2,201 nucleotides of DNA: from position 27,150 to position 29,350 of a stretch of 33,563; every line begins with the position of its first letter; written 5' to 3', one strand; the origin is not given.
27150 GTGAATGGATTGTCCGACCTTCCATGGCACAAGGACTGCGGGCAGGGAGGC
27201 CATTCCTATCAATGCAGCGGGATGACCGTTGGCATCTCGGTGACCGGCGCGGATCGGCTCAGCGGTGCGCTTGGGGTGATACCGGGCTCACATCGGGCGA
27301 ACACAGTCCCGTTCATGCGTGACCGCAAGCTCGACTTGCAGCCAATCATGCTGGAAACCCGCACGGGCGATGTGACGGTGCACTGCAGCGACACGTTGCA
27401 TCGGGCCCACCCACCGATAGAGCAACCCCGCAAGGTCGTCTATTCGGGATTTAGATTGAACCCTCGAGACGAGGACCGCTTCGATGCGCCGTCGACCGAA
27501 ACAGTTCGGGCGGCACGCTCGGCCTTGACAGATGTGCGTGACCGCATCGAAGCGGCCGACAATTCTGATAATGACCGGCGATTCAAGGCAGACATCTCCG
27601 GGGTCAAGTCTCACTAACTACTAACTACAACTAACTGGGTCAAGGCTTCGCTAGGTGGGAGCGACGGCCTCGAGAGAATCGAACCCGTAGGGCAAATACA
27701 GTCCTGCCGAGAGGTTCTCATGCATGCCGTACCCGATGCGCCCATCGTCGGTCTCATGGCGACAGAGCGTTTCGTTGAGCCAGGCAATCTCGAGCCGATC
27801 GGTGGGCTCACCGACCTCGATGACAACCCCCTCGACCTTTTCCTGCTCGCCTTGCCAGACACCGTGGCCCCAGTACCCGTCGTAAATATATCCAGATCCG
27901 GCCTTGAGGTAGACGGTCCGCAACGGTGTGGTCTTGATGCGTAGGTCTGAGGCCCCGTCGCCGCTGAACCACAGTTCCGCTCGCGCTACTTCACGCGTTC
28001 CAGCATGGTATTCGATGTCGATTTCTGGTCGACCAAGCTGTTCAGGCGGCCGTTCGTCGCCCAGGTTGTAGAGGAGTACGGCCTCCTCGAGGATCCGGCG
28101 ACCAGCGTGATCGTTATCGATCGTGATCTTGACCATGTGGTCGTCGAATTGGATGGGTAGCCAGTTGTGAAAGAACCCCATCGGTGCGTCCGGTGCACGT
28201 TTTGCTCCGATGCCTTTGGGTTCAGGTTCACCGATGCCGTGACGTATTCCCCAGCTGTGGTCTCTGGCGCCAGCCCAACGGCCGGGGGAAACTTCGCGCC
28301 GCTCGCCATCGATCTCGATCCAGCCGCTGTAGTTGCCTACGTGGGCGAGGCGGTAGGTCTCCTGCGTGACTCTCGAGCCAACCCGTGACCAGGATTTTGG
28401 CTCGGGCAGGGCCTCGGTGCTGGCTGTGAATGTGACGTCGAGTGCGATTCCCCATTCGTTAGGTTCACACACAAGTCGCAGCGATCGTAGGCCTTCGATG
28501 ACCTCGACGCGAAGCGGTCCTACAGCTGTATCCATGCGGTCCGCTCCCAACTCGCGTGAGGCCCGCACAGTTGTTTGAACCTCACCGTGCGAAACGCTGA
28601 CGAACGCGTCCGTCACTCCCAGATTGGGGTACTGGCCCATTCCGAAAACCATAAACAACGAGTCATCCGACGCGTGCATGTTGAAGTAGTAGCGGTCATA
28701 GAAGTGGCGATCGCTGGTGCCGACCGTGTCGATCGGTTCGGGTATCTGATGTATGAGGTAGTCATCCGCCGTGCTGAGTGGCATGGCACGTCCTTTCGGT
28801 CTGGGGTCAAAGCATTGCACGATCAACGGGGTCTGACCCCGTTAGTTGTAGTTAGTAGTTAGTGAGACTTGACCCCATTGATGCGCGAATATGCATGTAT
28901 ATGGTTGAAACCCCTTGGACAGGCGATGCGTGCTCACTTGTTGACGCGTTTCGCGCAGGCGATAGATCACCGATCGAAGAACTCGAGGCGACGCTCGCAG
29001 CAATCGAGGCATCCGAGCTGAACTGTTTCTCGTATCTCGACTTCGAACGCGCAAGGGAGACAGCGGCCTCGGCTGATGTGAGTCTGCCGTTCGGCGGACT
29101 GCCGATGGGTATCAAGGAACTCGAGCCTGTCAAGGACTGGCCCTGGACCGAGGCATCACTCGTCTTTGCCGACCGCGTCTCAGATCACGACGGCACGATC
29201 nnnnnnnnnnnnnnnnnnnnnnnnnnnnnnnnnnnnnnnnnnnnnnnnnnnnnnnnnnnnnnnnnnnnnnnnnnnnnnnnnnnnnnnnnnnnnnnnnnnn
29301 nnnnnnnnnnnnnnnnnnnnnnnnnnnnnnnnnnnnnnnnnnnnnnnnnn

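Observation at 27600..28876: Perfect 36-bp inverted repeat with six-frame stops brackets one reverse-oriented gene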

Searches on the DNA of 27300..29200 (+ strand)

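Call 71: search_rna_families(source=window, start=27300, end=29200, threshold=evalue, max_evalue=1)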
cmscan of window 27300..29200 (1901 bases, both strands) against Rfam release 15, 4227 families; matches with E-value up to 1: 0.
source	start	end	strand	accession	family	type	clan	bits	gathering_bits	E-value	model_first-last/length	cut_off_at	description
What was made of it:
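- Tried and rejected: Rfam found no family at E<=1 over 27300-29200 (call 71).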

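Call 88: search_dna_similar(query=window:28822-28884:+, collection=plasmids, mode=distant, max_evalue=1, max_rows=10)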
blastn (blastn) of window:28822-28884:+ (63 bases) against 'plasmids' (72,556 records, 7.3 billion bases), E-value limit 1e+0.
Records with a match: 1; places in all: 1; records where one place covers at least 80% of the query: 0.
Best place of each record, by identity: >=99% 1.
By first word of the organism name: Dietzia 1.
By predicted mobility (MOB-suite, as given by PLSDB): non-mobilizable 1.
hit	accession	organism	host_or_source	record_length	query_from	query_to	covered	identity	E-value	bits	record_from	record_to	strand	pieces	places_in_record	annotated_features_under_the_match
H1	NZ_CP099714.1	Dietzia kunjamensis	cell culture,water from a container for ...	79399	4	25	35%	100.0%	1e-1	41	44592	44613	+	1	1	FAD-dependent oxidoreductase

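Call 89: get_annotated_region(hit=H1, flank=2500)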
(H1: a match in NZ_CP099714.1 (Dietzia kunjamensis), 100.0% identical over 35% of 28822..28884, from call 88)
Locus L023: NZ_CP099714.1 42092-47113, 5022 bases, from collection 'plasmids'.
description: Dietzia kunjamensis strain 313 plasmid pDK313-79, complete sequence
organism: Dietzia kunjamensis (NCBI taxid 322509)
taxonomy: Bacteria; Actinomycetota; Actinomycetes; Mycobacteriales; Dietziaceae; Dietzia; Dietzia kunjamensis
host: -; source: cell culture,water from a container for water evaporation; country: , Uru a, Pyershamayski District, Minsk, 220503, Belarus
typing (MOB-suite, as given by PLSDB): non-mobilizable; replicon rep_cluster_1732
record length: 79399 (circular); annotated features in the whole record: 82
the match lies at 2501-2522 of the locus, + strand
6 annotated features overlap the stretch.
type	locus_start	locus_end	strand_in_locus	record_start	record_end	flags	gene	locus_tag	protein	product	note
CDS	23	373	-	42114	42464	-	-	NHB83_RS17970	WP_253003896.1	metalloregulator ArsR/SmtB family transcription factor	GO:0006355 - regulation of DNA-templated transcription [Evidence IEA]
CDS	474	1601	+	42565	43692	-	arsB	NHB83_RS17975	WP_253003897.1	ACR3 family arsenite efflux transporter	GO:0046685 - response to arsenic-containing substance [Evidence IEA]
CDS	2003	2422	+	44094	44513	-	-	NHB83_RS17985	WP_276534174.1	arsenate reductase ArsC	-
CDS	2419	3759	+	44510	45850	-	-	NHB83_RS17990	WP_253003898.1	FAD-dependent oxidoreductase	-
CDS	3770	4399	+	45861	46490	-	-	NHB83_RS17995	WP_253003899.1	arsenate reductase ArsC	-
CDS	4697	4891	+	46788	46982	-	-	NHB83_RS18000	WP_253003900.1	hypothetical protein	-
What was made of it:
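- There is no match in PLSDB plasmids beyond a 22-nt chance hit inside a Dietzia CDS (calls 88, 89).
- Tried and rejected: The element against PLSDB plasmids gave only a 22-nt match (E 0.1) inside a Dietzia oxidoreductase CDS, which I judge to be chance (calls 88, 89).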

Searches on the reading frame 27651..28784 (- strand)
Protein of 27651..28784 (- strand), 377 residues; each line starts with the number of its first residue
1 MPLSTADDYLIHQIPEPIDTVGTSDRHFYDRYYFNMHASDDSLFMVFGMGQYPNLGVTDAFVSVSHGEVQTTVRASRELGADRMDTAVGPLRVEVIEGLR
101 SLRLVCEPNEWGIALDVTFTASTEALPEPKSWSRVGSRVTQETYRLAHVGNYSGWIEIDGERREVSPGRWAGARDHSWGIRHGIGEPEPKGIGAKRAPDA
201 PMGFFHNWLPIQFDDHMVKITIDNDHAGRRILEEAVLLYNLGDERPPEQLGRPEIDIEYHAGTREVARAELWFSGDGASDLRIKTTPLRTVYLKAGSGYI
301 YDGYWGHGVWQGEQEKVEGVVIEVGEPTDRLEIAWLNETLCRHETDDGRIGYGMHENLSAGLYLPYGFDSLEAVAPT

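Call 8: search_protein_families(library=pfam, proteins=[window:27651-28784:-])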
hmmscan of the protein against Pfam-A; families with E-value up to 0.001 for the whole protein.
window:27651-28784:- (377 aa): 0 families

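Call 10: find_encoding_contigs(protein=window:27651-28784:-, flank=10000, max_places=10)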
Protein window:27651-28784:- (377 aa): no gene with exactly this product is on record in the collection.

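Call 11: find_homologous_proteins(query=window:27651-28784:-)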
Query window:27651-28784:- (377 aa): 1965 proteins with E <= 0.001 among 7294 candidates; the best 120 are listed.
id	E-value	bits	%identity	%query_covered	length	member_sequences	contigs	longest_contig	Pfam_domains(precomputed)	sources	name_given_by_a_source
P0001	5.4e-261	883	100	100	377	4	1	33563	-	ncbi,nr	ncbi:MAG: hypothetical protein IH940_00120 [Acidobacteria bacterium]|nr:hypothetical protein [Acidob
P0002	8.6e-216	735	81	100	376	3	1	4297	-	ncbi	ncbi:MAG: hypothetical protein ACR2QE_15125 [Acidimicrobiales bacterium]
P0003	1.2e-211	721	80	100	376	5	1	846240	-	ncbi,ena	-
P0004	2.2e-210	717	81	100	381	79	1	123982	-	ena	-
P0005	2.8e-210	716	81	99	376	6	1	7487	-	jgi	jgi:hypothetical protein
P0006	7.0e-209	712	79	100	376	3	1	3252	-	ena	-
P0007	3.6e-208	709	79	100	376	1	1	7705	-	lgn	-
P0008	1.3e-207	708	78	99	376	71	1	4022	-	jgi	jgi:hypothetical protein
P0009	2.4e-207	707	79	99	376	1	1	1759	-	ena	-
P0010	4.4e-205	699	79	100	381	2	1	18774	-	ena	-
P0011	2.0e-201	687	76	99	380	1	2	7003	-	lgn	-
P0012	1.7e-194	664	74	100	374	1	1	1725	-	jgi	jgi:hypothetical protein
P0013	8.7e-186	636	70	100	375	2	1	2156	-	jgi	jgi:hypothetical protein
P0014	1.5e-179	615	71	100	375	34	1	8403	-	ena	-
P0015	7.4e-176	603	69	99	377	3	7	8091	-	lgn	-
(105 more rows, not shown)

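Call 12: find_encoding_contigs(protein=P0003, flank=6000, max_places=3)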
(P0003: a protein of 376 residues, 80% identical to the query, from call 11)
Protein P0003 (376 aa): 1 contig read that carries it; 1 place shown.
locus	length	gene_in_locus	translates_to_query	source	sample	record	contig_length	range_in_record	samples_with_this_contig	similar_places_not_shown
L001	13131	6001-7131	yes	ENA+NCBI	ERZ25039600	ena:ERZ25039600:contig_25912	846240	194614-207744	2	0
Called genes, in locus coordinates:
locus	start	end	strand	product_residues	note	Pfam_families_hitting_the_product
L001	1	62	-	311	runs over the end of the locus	PF00561:Abhydrolase_1, PF12146:Hydrolase_4, PF12697:Abhydrolase_6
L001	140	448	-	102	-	-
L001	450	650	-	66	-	PF00313:CSD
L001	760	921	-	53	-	-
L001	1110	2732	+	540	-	PF00990:GGDEF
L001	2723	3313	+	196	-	PF00563:EAL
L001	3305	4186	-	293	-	PF03476:MOSC_N, PF03473:MOSC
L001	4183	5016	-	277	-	-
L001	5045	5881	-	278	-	PF23023:Anti-Pycsar_Apyc1, PF00753:Lactamase_B, PF12706:Lactamase_B_2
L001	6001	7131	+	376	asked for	-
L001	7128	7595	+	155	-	PF03473:MOSC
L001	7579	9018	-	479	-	PF00370:FGGY_N, PF02782:FGGY_C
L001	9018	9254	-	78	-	PF27526:XylA2_C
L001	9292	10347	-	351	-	PF01261:AP_endonuc_2 (weak)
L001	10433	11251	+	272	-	PF05721:PhyH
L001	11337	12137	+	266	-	PF23441:SDR (weak), PF00106:adh_short, PF08659:KR, PF13561:adh_short_C2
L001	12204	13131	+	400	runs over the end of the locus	PF00067:p450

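Call 13: find_encoding_contigs(protein=P0004, flank=6000, max_places=3)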
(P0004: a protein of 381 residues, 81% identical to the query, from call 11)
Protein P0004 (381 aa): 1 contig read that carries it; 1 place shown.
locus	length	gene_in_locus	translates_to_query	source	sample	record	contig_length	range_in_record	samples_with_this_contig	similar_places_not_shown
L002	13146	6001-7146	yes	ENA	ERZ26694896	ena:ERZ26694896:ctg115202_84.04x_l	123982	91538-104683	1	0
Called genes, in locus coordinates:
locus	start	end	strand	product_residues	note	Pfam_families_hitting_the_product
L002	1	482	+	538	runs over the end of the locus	PF00361:Proton_antipo_M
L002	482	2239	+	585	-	PF00361:Proton_antipo_M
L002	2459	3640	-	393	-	PF13173:AAA_14, PF13635:DUF4143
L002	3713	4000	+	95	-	PF22513:FitA-like_RHH (weak)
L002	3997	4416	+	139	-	PF01850:PIN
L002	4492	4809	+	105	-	-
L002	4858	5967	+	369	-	PF01636:APH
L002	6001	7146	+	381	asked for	-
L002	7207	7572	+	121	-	PF00507:Oxidored_q4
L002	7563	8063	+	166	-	PF01058:Oxidored_q6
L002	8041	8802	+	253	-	PF00329:Complex1_30kDa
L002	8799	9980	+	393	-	PF00346:Complex1_49kDa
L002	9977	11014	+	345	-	PF00146:NADHdh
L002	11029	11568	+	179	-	PF14697:Fer4_21 (faint), PF12797:Fer4_2 (faint), PF12837:Fer4_6 (faint), PF13237:Fer4_10 (faint), PF12838:Fer4_7, PF13187:Fer4_9 (weak), PF13484:Fer4_16 (weak), PF00037:Fer4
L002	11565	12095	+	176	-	PF00499:Oxidored_q3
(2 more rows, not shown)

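Call 14: find_encoding_contigs(protein=P0010, flank=6000, max_places=3)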
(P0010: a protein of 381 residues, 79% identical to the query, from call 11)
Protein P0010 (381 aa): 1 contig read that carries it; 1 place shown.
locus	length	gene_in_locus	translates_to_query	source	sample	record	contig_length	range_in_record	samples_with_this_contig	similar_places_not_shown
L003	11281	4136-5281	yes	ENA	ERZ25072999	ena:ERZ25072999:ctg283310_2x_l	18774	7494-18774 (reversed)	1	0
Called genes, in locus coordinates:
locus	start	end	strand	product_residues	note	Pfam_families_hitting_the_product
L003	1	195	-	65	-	?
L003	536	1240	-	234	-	PF13469:Sulfotransfer_3 (weak)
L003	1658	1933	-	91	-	-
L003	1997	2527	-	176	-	PF00753:Lactamase_B, PF12706:Lactamase_B_2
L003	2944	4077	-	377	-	-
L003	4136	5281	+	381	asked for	-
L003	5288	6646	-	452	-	PF13469:Sulfotransfer_3, PF17784:Sulfotransfer_4 (faint)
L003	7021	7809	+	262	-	PF00067:p450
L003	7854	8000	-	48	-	-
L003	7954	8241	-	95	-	-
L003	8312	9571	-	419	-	-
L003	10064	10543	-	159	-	PF00563:EAL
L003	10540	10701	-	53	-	PF00563:EAL (weak)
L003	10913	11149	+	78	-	-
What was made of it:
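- X homologues sit in very different neighbourhoods (calls 12-14).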

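Call 27: list_cluster_members(proteins=[P0001, P0121])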
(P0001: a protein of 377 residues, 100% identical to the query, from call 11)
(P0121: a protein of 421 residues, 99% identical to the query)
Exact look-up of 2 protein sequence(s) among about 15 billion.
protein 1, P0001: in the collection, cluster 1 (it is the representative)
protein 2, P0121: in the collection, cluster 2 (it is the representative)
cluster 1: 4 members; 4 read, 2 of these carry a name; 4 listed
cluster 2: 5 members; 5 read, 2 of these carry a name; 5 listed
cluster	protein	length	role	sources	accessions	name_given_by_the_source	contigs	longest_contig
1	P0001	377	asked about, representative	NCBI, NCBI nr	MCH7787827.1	MAG: hypothetical protein IH940_00120 [Acidobacteria bacterium] | hypothetical protein [Acidobacteriota bacterium]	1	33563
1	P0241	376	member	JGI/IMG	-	hypothetical protein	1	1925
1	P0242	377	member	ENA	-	-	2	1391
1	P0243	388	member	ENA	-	-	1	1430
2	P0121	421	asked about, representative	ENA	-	-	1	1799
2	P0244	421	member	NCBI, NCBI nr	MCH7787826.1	MAG: phytanoyl-CoA dioxygenase family protein [Acidobacteria bacterium] | phytanoyl-CoA dioxygenase family protein [Acidobacteriota bacterium]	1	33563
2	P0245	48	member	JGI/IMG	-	hypothetical protein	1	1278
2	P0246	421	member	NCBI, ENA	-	-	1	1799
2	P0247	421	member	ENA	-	-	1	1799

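Call 28: find_encoding_contigs(protein=P0241, flank=3000, max_places=4)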
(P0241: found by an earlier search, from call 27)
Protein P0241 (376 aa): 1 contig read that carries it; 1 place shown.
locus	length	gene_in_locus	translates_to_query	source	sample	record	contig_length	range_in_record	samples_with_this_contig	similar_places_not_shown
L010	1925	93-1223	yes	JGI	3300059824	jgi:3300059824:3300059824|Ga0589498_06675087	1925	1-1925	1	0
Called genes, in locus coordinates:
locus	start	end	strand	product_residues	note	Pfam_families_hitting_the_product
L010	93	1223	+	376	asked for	-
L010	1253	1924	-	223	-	?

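Call 29: find_encoding_contigs(protein=P0242, flank=3000, max_places=4)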
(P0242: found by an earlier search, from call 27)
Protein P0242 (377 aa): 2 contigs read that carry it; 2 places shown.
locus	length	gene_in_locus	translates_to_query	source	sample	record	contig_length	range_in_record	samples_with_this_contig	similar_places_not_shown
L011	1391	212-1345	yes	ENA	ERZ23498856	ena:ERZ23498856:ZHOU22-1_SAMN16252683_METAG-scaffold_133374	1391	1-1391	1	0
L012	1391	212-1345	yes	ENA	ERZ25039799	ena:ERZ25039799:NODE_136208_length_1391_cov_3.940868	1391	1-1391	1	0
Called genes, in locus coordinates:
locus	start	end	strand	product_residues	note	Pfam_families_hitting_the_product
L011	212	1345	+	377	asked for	-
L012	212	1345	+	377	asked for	-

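Call 30: find_encoding_contigs(protein=P0243, flank=3000, max_places=4)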
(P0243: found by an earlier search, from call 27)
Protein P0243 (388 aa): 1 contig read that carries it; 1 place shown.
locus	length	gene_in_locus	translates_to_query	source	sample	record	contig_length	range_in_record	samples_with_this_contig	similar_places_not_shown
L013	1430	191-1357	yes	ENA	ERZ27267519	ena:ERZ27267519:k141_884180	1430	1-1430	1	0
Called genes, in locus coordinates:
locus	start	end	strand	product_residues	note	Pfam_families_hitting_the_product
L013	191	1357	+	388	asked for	-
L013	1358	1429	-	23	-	?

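Call 51: search_protein_families(library=ncbifam, proteins=[window:27651-28784:-], max_evalue=0.01)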
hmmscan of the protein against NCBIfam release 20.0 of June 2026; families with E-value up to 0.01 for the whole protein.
window:27651-28784:- (377 aa): 1 family
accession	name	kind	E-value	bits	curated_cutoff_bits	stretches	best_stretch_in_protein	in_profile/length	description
NF053593.1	Rv3169_fam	subfamily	8.1e-121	403.3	150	1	3-358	1-349/351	Rv3169 family protein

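Call 81: find_encoding_contigs(protein=P0245, flank=3000, max_places=4)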
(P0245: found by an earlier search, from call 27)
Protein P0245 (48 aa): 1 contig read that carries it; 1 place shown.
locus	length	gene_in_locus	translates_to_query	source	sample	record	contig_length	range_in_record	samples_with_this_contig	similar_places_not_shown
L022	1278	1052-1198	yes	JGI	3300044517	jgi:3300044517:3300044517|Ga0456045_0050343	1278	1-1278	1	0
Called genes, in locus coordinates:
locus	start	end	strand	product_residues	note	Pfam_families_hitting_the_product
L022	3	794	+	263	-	?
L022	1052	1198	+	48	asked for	-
